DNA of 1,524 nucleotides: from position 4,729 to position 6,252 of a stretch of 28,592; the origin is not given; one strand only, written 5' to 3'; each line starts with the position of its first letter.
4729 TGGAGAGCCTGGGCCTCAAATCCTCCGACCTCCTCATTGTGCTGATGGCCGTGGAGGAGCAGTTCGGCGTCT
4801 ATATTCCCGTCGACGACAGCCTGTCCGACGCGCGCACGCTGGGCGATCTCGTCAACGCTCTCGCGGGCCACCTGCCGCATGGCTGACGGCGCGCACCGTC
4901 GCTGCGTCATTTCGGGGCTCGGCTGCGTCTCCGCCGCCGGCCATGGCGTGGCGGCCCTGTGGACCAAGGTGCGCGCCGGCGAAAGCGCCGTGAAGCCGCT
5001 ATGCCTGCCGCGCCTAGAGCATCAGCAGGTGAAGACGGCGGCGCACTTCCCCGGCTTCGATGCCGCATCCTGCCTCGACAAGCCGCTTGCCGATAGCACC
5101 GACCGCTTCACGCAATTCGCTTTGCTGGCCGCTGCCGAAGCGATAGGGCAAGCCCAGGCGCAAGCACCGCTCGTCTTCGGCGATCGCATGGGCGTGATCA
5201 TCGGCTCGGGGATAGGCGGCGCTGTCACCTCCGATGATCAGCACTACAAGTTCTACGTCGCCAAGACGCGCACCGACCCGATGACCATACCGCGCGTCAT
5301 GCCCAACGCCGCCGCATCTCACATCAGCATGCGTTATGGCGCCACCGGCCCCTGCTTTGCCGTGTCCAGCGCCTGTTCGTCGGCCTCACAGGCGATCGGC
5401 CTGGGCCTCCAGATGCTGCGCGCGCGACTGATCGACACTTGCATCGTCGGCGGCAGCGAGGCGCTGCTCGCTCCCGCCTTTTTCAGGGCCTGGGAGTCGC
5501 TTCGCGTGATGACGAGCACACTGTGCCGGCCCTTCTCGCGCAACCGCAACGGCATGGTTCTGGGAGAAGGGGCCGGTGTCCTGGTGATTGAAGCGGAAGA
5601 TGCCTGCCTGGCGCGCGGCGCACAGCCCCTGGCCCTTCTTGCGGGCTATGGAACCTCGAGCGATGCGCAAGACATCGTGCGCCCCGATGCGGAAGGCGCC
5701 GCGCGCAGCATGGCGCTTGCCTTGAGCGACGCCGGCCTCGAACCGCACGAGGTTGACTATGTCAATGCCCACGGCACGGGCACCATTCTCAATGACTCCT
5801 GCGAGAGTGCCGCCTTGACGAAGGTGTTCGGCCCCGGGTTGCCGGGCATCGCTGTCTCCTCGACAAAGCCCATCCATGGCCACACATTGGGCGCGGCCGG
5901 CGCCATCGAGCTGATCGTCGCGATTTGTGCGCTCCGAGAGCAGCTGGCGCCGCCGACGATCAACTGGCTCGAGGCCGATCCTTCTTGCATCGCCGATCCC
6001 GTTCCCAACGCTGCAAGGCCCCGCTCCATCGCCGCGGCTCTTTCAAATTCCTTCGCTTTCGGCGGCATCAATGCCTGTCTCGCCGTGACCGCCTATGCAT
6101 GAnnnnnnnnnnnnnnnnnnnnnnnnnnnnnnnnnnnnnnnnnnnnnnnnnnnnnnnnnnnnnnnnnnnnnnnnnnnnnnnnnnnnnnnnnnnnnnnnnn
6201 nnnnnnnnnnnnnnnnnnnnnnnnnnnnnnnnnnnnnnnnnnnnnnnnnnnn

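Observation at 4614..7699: Compact NodF/NodE-like elongation operon (ACP-KS-DH-DH-SDR) with no enoyl reductase and no nod genes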

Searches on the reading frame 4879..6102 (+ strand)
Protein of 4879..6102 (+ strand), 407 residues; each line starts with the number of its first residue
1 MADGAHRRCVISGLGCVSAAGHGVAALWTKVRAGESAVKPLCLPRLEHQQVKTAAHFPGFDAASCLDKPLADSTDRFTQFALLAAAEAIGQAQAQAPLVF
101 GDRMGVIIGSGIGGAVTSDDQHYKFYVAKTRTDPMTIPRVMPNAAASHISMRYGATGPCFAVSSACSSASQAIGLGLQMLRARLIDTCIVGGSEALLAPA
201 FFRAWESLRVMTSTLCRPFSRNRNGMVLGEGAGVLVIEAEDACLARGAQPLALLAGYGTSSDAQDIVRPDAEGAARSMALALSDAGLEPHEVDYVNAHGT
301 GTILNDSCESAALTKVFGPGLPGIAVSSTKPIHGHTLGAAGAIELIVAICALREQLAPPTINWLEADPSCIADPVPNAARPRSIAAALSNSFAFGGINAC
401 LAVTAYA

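Call 3: search_protein_families(library=pfam, proteins=[window:4879-6102:+])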
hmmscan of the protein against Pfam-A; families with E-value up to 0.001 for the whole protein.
window:4879-6102:+ (407 aa): 3 families
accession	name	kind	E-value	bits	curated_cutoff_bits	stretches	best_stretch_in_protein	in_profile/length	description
PF00109.32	ketoacyl-synt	-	4e-41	141.7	20.8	1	7-240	2-249/252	Beta-ketoacyl synthase, N-terminal domain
PF02801.28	Ketoacyl-synt_C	-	4e-33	114.4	20.8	1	251-362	1-117/119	Beta-ketoacyl synthase, C-terminal domain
PF00108.29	Thiolase_N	-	0.00036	20.4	26.4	0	154-196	73-115/260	Thiolase, N-terminal domain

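Call 5: search_protein_families(library=ncbifam, proteins=[window:4879-6102:+], max_evalue=0.01)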
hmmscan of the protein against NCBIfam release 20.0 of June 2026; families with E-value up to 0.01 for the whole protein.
window:4879-6102:+ (407 aa): 24 families
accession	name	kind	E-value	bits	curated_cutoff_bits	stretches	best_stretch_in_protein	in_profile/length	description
TIGR03150.1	fabF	equivalog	2.6e-117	392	493.75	1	7-403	1-406/407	beta-ketoacyl-ACP synthase II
NF005589.0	PRK07314.1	subfamily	1e-112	377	387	1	6-405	3-411/413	beta-ketoacyl-ACP synthase II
NF004970.0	PRK06333.1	subfamily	1.6e-101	340.2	525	1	6-406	3-422/424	beta-ketoacyl-ACP synthase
NF006274.0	PRK08439.1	equivalog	1.6e-82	277.5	621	1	7-401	2-401/406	beta-ketoacyl-ACP synthase II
NF006618.0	PRK09185.1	subfamily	2.8e-81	273.6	407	1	9-403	5-390/394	beta-ketoacyl-ACP synthase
NF005076.0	PRK06501.1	equivalog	2.7e-70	237.4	629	1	10-405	14-422/425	beta-ketoacyl-ACP synthase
NF006587.0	PRK09116.1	equivalog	8e-70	235.6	470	1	7-403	2-404/408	beta-ketoacyl-ACP synthase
NF058662.1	cispenta_AmcF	equivalog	3.1e-65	220.6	325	1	9-404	2-368/369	cispentacin biosynthesis acyltransferase subunit AmcF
NF005490.0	PRK07103.1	equivalog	1.2e-63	215.6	445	1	8-404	5-411/414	polyketide beta-ketoacyl:acyl carrier protein synthase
NF006434.0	PRK08722.1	equivalog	3.5e-63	213.9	759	1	6-402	3-410/414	beta-ketoacyl-ACP synthase II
NF005916.1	PRK07910.1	equivalog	3.6e-62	210.6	560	1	92-405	96-417/418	KasA/KasB family beta-ketoacyl-ACP synthase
NF005935.0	PRK07967.1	equivalog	8.6e-59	199.4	630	1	7-405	2-403/406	beta-ketoacyl-ACP synthase I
NF004618.0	PRK05952.1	equivalog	2.1e-57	194.8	455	1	9-405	4-382/384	beta-ketoacyl-ACP synthase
NF040607.1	mycolic_Pks13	equivalog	1.5e-40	138.7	2100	1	71-370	182-482/1680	polyketide synthase Pks13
NF045894.1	PKS_plus_SDR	equivalog_domain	2.1e-36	125.1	1740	1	82-399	95-420/1515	type I polyketide synthase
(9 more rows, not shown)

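Call 7: find_homologous_proteins(query=window:4879-6102:+)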
Query window:4879-6102:+ (407 aa): 8000 proteins with E <= 0.001 among 8000 candidates; the best 120 are listed.
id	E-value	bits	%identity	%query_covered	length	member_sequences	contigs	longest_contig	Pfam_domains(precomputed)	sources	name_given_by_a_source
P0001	7.9e-239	811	91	100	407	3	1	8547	PF00109.33,PF02801.29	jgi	jgi:nodulation protein E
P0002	1.5e-200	685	77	99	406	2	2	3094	PF00109.33,PF00108.30,PF02801.29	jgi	jgi:nodulation protein E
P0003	2.3e-195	668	75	99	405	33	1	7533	PF00109.33,PF02801.29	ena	-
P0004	2.5e-194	664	76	99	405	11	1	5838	PF00109.33,PF00108.30,PF02801.29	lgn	-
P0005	1.3e-193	662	75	98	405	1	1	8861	PF00109.33,PF02801.29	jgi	jgi:nodulation protein E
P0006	1.4e-188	645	73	99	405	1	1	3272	PF00109.33,PF00108.30,PF02801.29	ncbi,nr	ncbi:MAG TPA: beta-ketoacyl-[acyl-carrier-protein] synthase family protein [Burkholderiales bacteriu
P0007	2.3e-185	635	74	98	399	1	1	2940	PF00109.33,PF02801.29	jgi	jgi:nodulation protein E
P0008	1.9e-183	628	74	97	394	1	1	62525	PF00109.33,PF02801.29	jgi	jgi:nodulation protein E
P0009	3.0e-175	601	70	96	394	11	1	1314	PF00109.33,PF00108.30,PF02801.29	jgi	jgi:nodulation protein E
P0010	2.0e-159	549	64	99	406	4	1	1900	PF00109.33,PF02801.29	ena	-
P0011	3.9e-155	535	64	98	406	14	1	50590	PF00109.33,PF02801.29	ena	-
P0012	1.3e-154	533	63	98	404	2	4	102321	PF00109.33,PF00108.30,PF02801.29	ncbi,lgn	-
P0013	1.6e-154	533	63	98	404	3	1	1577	PF00109.33,PF02801.29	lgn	-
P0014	2.4e-154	532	63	97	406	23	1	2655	PF00109.33,PF02801.29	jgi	jgi:nodulation protein E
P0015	4.3e-154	532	63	97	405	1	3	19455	PF00109.33,PF02801.29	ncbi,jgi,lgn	jgi:nodulation protein E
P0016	9.3e-154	531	63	98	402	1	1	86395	PF00109.33,PF00108.30,PF02801.29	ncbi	-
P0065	3.0e-147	509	62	97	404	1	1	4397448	PF00109.33,PF02801.29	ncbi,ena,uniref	ncbi:beta-ketoacyl-[acyl-carrier-protein] synthase family protein [Aestuariivirga sp.]|uniref:beta-k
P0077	9.7e-146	504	62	98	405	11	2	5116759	PF00109.33,PF00108.30,PF02801.29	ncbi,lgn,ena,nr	ncbi:beta-ketoacyl-[acyl-carrier-protein] synthase family protein [Stappia indica]|nr:beta-ketoacyl-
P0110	1.9e-138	480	57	98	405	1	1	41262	PF00109.33,PF02801.29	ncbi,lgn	-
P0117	2.1e-137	477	57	98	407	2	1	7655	PF00109.33,PF02801.29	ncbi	-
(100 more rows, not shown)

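Call 8: find_related_loci(query=window:4879-6102:+, collection=genome_contigs, flank=8000)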
Query window:4879-6102:+ (407 aa) in genome_contigs; peptide patterns used: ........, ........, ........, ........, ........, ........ (x = any residue, [..] = any of these).
114 stretches matched a pattern; 21 encode a relative of the query (tblastn E <= 1e-3); 21 distinct loci.
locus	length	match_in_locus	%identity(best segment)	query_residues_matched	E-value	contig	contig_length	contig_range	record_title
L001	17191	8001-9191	58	7-403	3e-149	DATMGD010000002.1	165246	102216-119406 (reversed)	MAG TPA_asm: Xanthobacteraceae bacterium isolate SMAG_U13480 k141_36925, whole genome shotgun sequence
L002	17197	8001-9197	63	5-403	2e-143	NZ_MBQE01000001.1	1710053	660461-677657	Stappia indica strain SBBC 49 NODE_1_length_1710053_cov_39.9292_ID_131, whole genome shotgun sequence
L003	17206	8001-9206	53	2-403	6e-129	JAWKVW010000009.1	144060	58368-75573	MAG: Hyphomicrobiales bacterium isolate ABC1.2 ABC1.2.fa-9, whole genome shotgun sequence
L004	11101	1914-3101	52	8-403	1e-128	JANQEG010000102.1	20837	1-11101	MAG: Rhodobiaceae bacterium isolate PL23a_bin.122 k99_6718184, whole genome shotgun sequence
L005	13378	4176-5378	53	1-403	7e-121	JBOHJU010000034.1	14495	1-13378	MAG: Methylocella sp. isolate SE1504_metabat2.bin.11 NODE_595_length_14495_cov_1.625139, whole genome shotgun sequence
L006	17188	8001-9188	52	8-403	5e-128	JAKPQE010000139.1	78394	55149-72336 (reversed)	MAG: Pseudomonadota bacterium isolate JPNA_maxbin.170 k141_297616, whole genome shotgun sequence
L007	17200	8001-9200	44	7-404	2e-98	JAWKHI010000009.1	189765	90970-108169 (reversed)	MAG: Bryobacteraceae bacterium isolate BC2.138 BC2.138.fa-9, whole genome shotgun sequence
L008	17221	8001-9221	41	8-403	2e-84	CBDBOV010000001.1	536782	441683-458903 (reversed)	MAG: Spirochaetia bacterium isolate 68d78d2d-8fbf-4242-a4cd-80a334438824 genome assembly, contig: contig_1, whole genome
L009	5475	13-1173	41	28-403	8e-80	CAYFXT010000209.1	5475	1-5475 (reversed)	MAG TPA_asm: uncultured Spirochaetaceae bacterium isolate ERP110561_co1_66 genome assembly, contig: NODE_9611_length_547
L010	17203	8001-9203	39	12-403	2e-80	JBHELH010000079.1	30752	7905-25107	MAG: Gemmatimonadaceae bacterium isolate S1_bin.8.orig S1_k141_235510, whole genome shotgun sequence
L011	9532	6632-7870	40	6-407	3e-74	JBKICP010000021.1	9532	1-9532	MAG: Acidobacteriota bacterium isolate bins.48 NODE_10907_length_9532_cov_1.834944, whole genome shotgun sequence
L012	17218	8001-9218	38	7-401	5e-74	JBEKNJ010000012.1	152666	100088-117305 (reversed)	MAG: Acidobacteriaceae bacterium isolate SPRUCE 414 SPRUCE_414_12, whole genome shotgun sequence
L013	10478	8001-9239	39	3-406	1e-72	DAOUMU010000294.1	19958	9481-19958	MAG TPA_asm: Anaerolineae bacterium isolate W92_265 k127_333488, whole genome shotgun sequence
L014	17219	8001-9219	41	7-401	3e-54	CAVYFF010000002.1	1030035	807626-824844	MAG: uncultured Acidobacteriaceae bacterium isolate MFD04463.bin.2.80 genome assembly, contig: contig_14951, whole genom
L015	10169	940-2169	38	6-406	1e-83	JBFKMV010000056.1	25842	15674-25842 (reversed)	MAG: Candidatus Polarisedimenticolaceae bacterium isolate Mix_sand22.2022.08.D.57 k141_3346742_length_25842_cov_35.9540,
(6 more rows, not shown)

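Call 12: find_encoding_contigs(protein=P0008, flank=8000, max_places=2)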
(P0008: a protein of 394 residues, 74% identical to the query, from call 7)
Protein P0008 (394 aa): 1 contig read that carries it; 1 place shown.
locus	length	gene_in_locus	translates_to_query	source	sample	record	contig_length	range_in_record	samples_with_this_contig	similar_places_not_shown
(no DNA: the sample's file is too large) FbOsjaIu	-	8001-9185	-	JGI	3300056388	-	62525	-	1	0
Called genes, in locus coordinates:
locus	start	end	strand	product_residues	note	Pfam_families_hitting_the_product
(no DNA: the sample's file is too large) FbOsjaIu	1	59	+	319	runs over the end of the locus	PF00781:DAGK_cat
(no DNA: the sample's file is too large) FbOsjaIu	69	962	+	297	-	-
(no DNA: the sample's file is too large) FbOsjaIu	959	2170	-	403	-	PF00155:Aminotran_1_2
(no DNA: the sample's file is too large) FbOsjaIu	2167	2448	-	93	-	PF00550:PP-binding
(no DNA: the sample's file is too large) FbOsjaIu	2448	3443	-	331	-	PF01073:3Beta_HSD, PF01370:Epimerase, PF02719:Polysacc_synt_2 (faint), PF04321:RmlD_sub_bind (faint), PF05368:NmrA, PF13460:NAD_binding_10, PF16363:GDP_Man_Dehyd, PF07993:NAD_binding_4 (weak)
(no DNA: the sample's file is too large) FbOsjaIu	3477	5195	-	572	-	PF00501:AMP-binding, PF14535:AMP-binding_C_2 (faint)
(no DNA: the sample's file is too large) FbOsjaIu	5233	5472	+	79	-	-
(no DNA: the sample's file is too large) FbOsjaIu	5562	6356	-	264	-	PF04116:FA_hydroxylase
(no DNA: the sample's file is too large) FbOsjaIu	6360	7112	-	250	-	PF03741:TerC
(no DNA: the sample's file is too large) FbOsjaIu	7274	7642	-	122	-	-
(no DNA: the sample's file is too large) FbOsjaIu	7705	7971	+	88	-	PF00550:PP-binding (weak)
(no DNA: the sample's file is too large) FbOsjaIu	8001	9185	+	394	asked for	PF00109:ketoacyl-synt, PF02801:Ketoacyl-synt_C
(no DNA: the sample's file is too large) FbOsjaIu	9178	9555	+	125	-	-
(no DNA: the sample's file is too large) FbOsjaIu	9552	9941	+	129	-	PF01575:MaoC_dehydratas, PF03061:4HBT (weak)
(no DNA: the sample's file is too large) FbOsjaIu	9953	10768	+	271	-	PF00106:adh_short, PF08659:KR, PF13561:adh_short_C2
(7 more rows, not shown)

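Call 13: find_encoding_contigs(protein=P0077, flank=8000, max_places=2)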
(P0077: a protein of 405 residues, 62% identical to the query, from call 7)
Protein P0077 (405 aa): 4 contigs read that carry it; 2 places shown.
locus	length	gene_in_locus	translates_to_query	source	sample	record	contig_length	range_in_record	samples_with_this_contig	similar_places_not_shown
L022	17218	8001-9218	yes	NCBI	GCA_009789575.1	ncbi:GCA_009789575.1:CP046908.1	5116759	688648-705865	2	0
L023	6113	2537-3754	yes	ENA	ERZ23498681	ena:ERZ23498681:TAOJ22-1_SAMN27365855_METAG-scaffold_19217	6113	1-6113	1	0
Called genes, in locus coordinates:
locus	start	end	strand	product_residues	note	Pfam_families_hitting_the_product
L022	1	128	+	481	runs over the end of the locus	PF13428:TPR_14 (faint), PF01435:Peptidase_M48, PF14559:TPR_19 (faint), PF07719:TPR_2 (faint), PF13432:TPR_16, PF13414:TPR_11 (faint), PF13431:TPR_17 (faint), PF23914:TPR_CcmH_CycH (weak)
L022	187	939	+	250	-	PF18312:ScsC_N, PF13462:Thioredoxin_4, PF13098:Thioredoxin_2 (weak), PF01323:DSBA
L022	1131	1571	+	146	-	PF01220:DHquinase_II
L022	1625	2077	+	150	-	PF00364:Biotin_lipoyl, PF25984:BSH_YknX (faint)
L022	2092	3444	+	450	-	PF00289:Biotin_carb_N, PF02222:ATP-grasp, PF02786:CPSase_L_D2, PF07478:Dala_Dala_lig_C, PF02785:Biotin_carb_C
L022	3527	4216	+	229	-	PF03588:Leu_Phe_trans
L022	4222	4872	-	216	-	PF01656:CbiA, PF09140:MipZ, PF10609:ParA (weak), PF13614:AAA_31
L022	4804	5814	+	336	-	PF01557:FAA_hydrolase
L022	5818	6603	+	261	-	PF01553:Acyltransferase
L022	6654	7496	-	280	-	PF10277:Frag1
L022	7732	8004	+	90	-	PF00550:PP-binding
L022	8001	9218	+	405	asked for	PF00109:ketoacyl-synt, PF00108:Thiolase_N (weak), PF02801:Ketoacyl-synt_C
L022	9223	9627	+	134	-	-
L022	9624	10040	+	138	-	PF01575:MaoC_dehydratas, PF13452:FAS1_DH_region (weak)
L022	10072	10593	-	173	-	PF10649:DUF2478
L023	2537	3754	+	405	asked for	PF00109:ketoacyl-synt, PF00108:Thiolase_N (weak), PF02801:Ketoacyl-synt_C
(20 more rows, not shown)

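Call 14: find_encoding_contigs(protein=P0065, flank=8000, max_places=2)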
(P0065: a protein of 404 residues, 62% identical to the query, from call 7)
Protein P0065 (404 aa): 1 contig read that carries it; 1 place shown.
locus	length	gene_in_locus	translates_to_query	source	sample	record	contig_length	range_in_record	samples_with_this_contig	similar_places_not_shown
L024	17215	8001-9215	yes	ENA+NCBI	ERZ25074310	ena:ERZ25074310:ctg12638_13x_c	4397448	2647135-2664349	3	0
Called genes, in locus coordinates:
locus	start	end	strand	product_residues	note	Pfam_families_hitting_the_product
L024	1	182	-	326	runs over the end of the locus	PF02653:BPD_transp_2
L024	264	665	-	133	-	PF02627:CMD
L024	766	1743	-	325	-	PF08240:ADH_N, PF00107:ADH_zinc_N, PF13602:ADH_zinc_N_2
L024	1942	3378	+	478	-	PF09587:PGA_cap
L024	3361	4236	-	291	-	PF00483:NTP_transferase, PF12804:NTP_transf_3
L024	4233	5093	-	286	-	PF01370:Epimerase, PF04321:RmlD_sub_bind, PF16363:GDP_Man_Dehyd, PF07993:NAD_binding_4 (weak)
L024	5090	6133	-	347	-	PF00106:adh_short (faint), PF01073:3Beta_HSD, PF01370:Epimerase, PF02719:Polysacc_synt_2, PF04321:RmlD_sub_bind, PF16363:GDP_Man_Dehyd, PF07993:NAD_binding_4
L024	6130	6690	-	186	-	PF00908:dTDP_sugar_isom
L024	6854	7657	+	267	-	PF01553:Acyltransferase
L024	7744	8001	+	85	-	PF00550:PP-binding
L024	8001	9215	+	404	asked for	PF00109:ketoacyl-synt, PF02801:Ketoacyl-synt_C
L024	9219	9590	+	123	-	-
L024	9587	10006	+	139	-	PF01575:MaoC_dehydratas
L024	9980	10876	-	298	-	PF01148:CTP_transf_1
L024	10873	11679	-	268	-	PF00106:adh_short, PF08659:KR, PF13561:adh_short_C2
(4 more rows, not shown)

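Call 31: search_solved_structures(query=window:4879-6102:+, max_evalue=1e-40)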
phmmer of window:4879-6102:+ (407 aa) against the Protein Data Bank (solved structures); distinct sequences matched with E-value up to 1e-40: 72 (the best 60 are shown).
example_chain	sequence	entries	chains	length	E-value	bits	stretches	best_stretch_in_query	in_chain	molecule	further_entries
4ls5_A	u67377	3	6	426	8.7e-85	288.6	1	6-405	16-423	3-oxoacyl-[acyl-carrier-protein] synthase 2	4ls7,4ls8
4ls6_A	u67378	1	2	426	3.1e-84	286.8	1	6-405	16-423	3-oxoacyl-[acyl-carrier-protein] synthase 2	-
3o04_A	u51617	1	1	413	5.7e-83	282.6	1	7-402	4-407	beta-keto-acyl carrier protein synthase II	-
5sxo_A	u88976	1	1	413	5.7e-83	282.6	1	7-402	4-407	3-oxoacyl-[acyl-carrier-protein] synthase 2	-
2gqd_A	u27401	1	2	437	8.1e-82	278.8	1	6-403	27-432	3-oxoacyl-[acyl-carrier-protein] synthase 2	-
1j3n_A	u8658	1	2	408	4.3e-81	276.5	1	7-402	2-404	3-oxoacyl-(acyl-carrier protein) synthase II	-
1e5m_A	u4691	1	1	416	9.9e-78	265.4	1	3-406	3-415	BETA KETOACYL ACYL CARRIER PROTEIN SYNTHASE II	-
4b7v_A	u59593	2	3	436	6.1e-75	256.2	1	5-404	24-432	3-OXOACYL-[ACYL-CARRIER-PROTEIN] SYNTHASE 2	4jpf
8qm1_A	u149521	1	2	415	6.5e-75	256.1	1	6-404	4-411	3-oxoacyl-[acyl-carrier-protein] synthase 2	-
2rjt_A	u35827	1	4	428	7.9e-75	255.8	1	7-405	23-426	Beta-ketoacyl-ACP synthase II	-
8cn8_A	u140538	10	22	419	6.1e-74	252.9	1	1-404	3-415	3-oxoacyl-[acyl-carrier-protein] synthase 2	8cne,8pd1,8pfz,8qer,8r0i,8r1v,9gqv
1ox0_A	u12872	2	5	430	7.3e-74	252.6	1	7-403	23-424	Beta ketoacyl-acyl carrier protein synthase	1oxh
8pj0_A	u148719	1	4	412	1.4e-73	251.7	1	6-404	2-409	3-oxoacyl-[acyl-carrier-protein] synthase 2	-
8cou_A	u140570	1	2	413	2.1e-73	251.1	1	6-404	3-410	3-oxoacyl-[acyl-carrier-protein] synthase 2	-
4jb6_A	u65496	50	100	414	2.2e-73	251.1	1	6-404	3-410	3-oxoacyl-[acyl-carrier-protein] synthase 2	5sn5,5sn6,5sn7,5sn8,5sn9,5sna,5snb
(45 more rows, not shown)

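Call 32: search_dna_similar(query=window:4879-6102:+, collection=plasmids, mode=protein, max_rows=40, max_evalue=1e-40)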
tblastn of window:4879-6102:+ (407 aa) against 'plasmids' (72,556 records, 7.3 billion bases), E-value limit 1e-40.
Records with a match: 475; places in all: 504; records where one place covers at least 80% of the query: 384.
Best place of each record, by identity: <60% 475.
By first word of the organism name: Rhizobium 102; Sinorhizobium 80; Streptomyces 72; Pantoea 50; Priestia 18; Escherichia 12; Bacillus 11; Agrobacterium 9; Mesorhizobium 7; Klebsiella 7; and 60 more.
By predicted mobility (MOB-suite, as given by PLSDB): non-mobilizable 240; conjugative 169; mobilizable 66.
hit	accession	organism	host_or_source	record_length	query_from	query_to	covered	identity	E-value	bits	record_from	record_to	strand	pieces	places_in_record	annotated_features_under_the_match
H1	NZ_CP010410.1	Xanthomonas sacchari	cell culture,rice seeds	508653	7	403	98%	51.6%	6e-96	321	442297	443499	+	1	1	beta-ketoacyl-[acyl-carrier-protein] synthase family protein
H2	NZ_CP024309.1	Sinorhizobium fredii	Phaseolus vulgaris,cell culture,plant ...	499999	5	405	99%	45.0%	2e-82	282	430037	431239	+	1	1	beta-ketoacyl-[acyl-carrier-protein] synthase family protein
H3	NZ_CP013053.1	Sinorhizobium americanum CCGM7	Phaseolus vulgaris,root nodules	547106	5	405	99%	44.8%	1e-82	283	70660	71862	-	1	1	beta-ketoacyl-[acyl-carrier-protein] synthase family protein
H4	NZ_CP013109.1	Sinorhizobium americanum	Vachellia farnesiana,cell culture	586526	5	405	99%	44.8%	1e-82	283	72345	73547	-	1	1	beta-ketoacyl-[acyl-carrier-protein] synthase family protein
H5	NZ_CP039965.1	Pseudorhodobacter turbinis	single bacterial isolate,Turban shell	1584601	7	403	98%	45.2%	3e-87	296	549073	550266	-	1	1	record has no annotation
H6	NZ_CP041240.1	Sinorhizobium mexicanum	Acaciella angustissima,cell culture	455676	5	405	99%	44.0%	2e-84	288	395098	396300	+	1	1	beta-ketoacyl-[acyl-carrier-protein] synthase family protein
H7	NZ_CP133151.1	Sinorhizobium chiapasense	Acaciella angustissima,cell culture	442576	5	405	99%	44.0%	3e-84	287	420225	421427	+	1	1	beta-ketoacyl-[acyl-carrier-protein] synthase family protein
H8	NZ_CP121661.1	Sinorhizobium terangae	Desmanthus virgatus,cell culture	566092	5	405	99%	44.0%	7e-84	286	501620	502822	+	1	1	beta-ketoacyl-[acyl-carrier-protein] synthase family protein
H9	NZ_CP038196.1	Paracoccus versutus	single cell,soil adjacent to the roots ...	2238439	7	403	98%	44.2%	3e-83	285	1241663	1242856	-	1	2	none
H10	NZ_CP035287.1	Paracoccus versutus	whole organism,soil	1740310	7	403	98%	44.2%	4e-83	284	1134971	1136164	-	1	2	none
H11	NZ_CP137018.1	Sinorhizobium fredii GR64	Phaseolus vulgaris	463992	5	405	99%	43.5%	2e-80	276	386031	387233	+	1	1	beta-ketoacyl-[acyl-carrier-protein] synthase family protein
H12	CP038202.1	Paracoccus ferrooxidans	single cell,bioreactor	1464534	7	403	98%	44.0%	1e-82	283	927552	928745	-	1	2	beta-ketoacyl-[acyl-carrier-protein] synthase family protein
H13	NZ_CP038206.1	Paracoccus pantotrophus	single cell,soil associated with ...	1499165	7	403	98%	43.7%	7e-83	283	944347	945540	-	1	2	none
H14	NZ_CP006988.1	Rhizobium etli bv. mimosae str. IE4771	Phaseolus vulgaris,whole organism,nodule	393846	5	404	98%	43.1%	1e-78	271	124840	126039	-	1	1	beta-ketoacyl-[acyl-carrier-protein] synthase family protein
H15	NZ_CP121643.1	Rhizobium sp. CC1099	Onobrychis viciifolia,cell culture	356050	5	403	98%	43.2%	3e-79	273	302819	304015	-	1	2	beta-ketoacyl-[acyl-carrier-protein] synthase family protein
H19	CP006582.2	Mesorhizobium huakuii 7653R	Rice field soil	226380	7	402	97%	42.8%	5e-69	243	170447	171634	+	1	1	beta-ketoacyl-ACP synthase II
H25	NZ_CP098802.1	Rhizobium anhuiense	Trifolium dubium,Cell culture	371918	7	402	97%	41.8%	2e-72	253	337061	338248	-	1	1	beta-ketoacyl-[acyl-carrier-protein] synthase family protein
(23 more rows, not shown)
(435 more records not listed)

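Call 33: get_annotated_region(hit=H1, flank=7000)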
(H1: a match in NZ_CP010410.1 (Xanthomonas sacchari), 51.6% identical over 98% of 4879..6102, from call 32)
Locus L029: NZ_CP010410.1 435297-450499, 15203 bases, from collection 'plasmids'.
description: Xanthomonas sacchari strain R1 plasmid unnamed, complete sequence
organism: Xanthomonas sacchari (NCBI taxid 56458)
taxonomy: Bacteria; Pseudomonadota; Gammaproteobacteria; Lysobacterales; Lysobacteraceae; Xanthomonas; Xanthomonas sacchari
host: -; source: cell culture,rice seeds; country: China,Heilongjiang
typing (MOB-suite, as given by PLSDB): non-mobilizable
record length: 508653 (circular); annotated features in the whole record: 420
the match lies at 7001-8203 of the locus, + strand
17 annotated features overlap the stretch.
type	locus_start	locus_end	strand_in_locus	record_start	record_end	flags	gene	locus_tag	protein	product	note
CDS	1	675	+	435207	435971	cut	-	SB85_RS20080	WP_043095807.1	ABC transporter ATP-binding protein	-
CDS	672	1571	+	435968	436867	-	-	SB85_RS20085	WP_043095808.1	HlyD family efflux transporter periplasmic adaptor subunit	-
CDS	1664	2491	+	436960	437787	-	-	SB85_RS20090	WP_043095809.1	alpha/beta fold hydrolase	-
CDS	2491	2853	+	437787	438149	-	-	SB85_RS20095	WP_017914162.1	EamA family transporter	-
CDS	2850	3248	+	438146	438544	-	-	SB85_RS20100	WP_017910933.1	EamA family transporter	-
CDS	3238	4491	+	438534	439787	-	-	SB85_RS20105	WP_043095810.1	DegT/DnrJ/EryC1/StrS family aminotransferase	-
CDS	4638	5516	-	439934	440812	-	-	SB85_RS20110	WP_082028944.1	arginase family protein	-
CDS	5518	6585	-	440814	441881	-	-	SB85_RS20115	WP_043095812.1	GNAT family N-acetyltransferase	-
CDS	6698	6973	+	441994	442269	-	-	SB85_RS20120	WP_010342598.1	acyl carrier protein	GO:0006633 - fatty acid biosynthetic process [Evidence IEA]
CDS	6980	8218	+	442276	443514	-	-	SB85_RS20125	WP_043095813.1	beta-ketoacyl-[acyl-carrier-protein] synthase family protein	GO:0006633 - fatty acid biosynthetic process [Evidence IEA]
CDS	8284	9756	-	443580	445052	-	-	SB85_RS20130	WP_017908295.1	aminotransferase class III-fold pyridoxal phosphate-dependent enzyme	-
CDS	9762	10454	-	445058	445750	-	-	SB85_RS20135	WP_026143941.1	MtnX-like HAD-IB family phosphatase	-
CDS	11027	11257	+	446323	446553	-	-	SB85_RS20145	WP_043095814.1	hypothetical protein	-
CDS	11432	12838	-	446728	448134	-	hemN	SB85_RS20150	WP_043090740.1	oxygen-independent coproporphyrinogen III oxidase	GO:0006779 - porphyrin-containing compound biosynthetic process [Evidence IEA]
CDS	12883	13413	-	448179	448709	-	-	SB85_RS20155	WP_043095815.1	group III truncated hemoglobin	-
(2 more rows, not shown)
